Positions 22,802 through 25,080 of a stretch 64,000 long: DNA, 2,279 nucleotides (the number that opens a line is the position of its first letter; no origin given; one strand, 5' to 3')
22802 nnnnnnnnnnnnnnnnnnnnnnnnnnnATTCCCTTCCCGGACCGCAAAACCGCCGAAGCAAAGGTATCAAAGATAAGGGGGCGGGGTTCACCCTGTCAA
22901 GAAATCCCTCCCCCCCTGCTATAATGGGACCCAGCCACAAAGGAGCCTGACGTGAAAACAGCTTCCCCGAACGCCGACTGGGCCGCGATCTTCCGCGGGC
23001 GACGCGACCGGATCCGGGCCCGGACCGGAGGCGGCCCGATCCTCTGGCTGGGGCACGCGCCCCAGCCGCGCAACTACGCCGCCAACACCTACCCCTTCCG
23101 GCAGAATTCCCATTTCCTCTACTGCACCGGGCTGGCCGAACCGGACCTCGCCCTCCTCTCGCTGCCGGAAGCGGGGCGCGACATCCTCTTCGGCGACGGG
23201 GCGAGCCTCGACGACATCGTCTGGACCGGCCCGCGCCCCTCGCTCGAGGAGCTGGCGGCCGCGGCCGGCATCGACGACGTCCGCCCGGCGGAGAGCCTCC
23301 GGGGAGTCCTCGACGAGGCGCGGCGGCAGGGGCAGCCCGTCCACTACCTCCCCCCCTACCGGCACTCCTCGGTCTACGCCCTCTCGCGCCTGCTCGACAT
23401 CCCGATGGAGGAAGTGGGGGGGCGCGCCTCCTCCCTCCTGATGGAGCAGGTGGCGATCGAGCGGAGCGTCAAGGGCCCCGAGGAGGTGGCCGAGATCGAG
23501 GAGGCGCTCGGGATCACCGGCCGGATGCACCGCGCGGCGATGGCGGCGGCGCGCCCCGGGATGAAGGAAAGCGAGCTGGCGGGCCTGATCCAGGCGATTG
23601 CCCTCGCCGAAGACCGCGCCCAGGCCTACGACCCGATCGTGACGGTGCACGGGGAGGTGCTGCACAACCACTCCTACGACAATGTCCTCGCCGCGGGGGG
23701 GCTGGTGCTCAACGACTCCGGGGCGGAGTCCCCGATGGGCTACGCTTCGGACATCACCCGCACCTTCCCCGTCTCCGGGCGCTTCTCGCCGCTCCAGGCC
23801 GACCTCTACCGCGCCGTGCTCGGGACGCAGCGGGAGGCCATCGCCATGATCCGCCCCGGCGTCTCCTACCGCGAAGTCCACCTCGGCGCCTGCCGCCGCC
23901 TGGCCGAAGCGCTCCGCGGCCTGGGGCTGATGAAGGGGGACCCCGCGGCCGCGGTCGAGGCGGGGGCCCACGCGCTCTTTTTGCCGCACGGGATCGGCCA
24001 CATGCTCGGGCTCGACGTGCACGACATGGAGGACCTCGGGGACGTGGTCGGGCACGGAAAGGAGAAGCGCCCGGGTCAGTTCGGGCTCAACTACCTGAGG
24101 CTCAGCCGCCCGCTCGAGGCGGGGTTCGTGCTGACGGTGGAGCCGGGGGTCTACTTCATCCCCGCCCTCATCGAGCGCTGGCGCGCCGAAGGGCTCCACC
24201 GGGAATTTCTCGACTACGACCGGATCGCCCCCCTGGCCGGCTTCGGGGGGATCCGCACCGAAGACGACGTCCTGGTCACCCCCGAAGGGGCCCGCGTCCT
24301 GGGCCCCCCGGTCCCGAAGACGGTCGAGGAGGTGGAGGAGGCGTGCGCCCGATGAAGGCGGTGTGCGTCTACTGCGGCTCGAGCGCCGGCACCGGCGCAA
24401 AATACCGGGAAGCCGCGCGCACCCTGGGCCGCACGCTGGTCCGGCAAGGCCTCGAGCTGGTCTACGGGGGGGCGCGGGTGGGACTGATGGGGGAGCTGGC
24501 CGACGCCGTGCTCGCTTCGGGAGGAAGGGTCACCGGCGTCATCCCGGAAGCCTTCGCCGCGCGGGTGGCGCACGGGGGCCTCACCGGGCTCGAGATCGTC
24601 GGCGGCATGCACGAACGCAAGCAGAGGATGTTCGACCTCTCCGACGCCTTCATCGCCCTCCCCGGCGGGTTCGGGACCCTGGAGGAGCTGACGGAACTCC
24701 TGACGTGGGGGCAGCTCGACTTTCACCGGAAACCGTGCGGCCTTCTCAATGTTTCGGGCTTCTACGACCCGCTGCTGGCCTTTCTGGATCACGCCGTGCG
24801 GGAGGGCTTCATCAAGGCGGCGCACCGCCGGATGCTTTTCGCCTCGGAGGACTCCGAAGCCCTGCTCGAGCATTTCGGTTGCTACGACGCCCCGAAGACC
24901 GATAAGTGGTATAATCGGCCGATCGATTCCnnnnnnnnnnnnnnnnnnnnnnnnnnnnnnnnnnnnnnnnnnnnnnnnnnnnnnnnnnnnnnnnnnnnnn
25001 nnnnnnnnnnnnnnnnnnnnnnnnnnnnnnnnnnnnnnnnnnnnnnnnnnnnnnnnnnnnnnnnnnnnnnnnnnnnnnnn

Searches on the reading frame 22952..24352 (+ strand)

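Call 16: search_protein_families(library=ncbifam, max_evalue=0.00001, proteins=[window:22952-24352:+])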
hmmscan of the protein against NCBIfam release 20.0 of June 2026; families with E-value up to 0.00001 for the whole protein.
window:22952-24352:+ (467 aa): 4 families
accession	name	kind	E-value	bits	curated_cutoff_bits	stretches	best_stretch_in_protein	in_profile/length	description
NF010133.0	PRK13607.1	equivalog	2.1e-55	188.4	339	1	160-448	148-434/443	Xaa-Pro dipeptidase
NF008131.0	PRK10879.1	equivalog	3.5e-50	171.1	465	1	15-464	7-431/438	Xaa-Pro aminopeptidase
NF007310.0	PRK09795.1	equivalog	1.5e-23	83.2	393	1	167-320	121-280/361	aminopeptidase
NF040821.1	dipep_PepQ_Arch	equivalog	1.1e-14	54.2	630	1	170-311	119-261/346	Xaa-Pro dipeptidase PepQ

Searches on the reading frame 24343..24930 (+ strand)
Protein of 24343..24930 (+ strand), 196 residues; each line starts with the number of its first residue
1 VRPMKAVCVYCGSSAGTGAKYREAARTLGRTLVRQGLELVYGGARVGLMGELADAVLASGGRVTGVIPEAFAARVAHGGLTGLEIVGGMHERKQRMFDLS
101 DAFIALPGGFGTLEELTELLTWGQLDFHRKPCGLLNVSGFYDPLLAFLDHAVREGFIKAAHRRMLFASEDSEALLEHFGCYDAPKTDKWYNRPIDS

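Call 16: search_protein_families(library=ncbifam, max_evalue=0.00001, proteins=[window:24343-24930:+])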
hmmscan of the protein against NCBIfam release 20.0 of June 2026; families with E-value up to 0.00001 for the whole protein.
window:24343-24930:+ (196 aa): 3 families
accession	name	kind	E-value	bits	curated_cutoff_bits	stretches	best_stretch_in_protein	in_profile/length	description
TIGR00730.1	TIGR00730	subfamily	8.8e-57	191.7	96.35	1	5-177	1-174/178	TIGR00730 family Rossman fold protein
NF058542.1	CtkRMPhLog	equivalog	4.1e-36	124.6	300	1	6-174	3-172/177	cytokinin riboside 5'-monophosphate phosphoribohydrolase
TIGR00725.1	TIGR00725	hypoth_equivalog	1e-07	31.6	106.9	1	10-120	6-112/159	TIGR00725 family protein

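Call 86: find_related_loci(query=window:24343-24930:+, collection=metagenome_contigs, flank=6000)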
Query window:24343-24930:+ (196 aa) in metagenome_contigs; peptide patterns used: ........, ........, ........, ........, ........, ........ (x = any residue, [..] = any of these).
599 stretches matched a pattern (row limit reached: there are more); 407 encode a relative of the query (tblastn E <= 1e-3); the best 80 are kept; 80 distinct loci.
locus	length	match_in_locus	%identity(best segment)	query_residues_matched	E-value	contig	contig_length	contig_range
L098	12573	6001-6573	60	2-191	1e-72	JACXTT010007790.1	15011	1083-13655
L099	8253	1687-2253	58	4-191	1e-69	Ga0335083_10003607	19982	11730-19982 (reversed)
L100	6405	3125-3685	58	4-189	9e-69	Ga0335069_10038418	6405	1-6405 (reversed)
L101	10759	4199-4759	58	4-189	3e-68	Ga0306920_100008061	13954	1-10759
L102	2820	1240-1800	58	7-192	4e-67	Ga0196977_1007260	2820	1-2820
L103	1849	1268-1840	58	4-193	4e-69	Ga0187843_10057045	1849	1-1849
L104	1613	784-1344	56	4-189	9e-70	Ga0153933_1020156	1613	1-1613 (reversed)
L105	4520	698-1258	58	4-189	5e-67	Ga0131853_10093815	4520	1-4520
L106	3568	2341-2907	57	4-191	1e-66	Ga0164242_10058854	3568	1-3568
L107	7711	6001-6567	56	4-191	2e-66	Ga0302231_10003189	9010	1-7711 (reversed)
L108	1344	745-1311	57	4-191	3e-70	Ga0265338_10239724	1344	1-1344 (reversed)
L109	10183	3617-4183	55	4-191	4e-66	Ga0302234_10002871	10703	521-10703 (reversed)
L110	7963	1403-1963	55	4-189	2e-66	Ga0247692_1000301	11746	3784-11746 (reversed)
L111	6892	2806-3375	58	3-192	5e-66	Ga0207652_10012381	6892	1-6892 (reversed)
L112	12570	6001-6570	57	4-192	5e-66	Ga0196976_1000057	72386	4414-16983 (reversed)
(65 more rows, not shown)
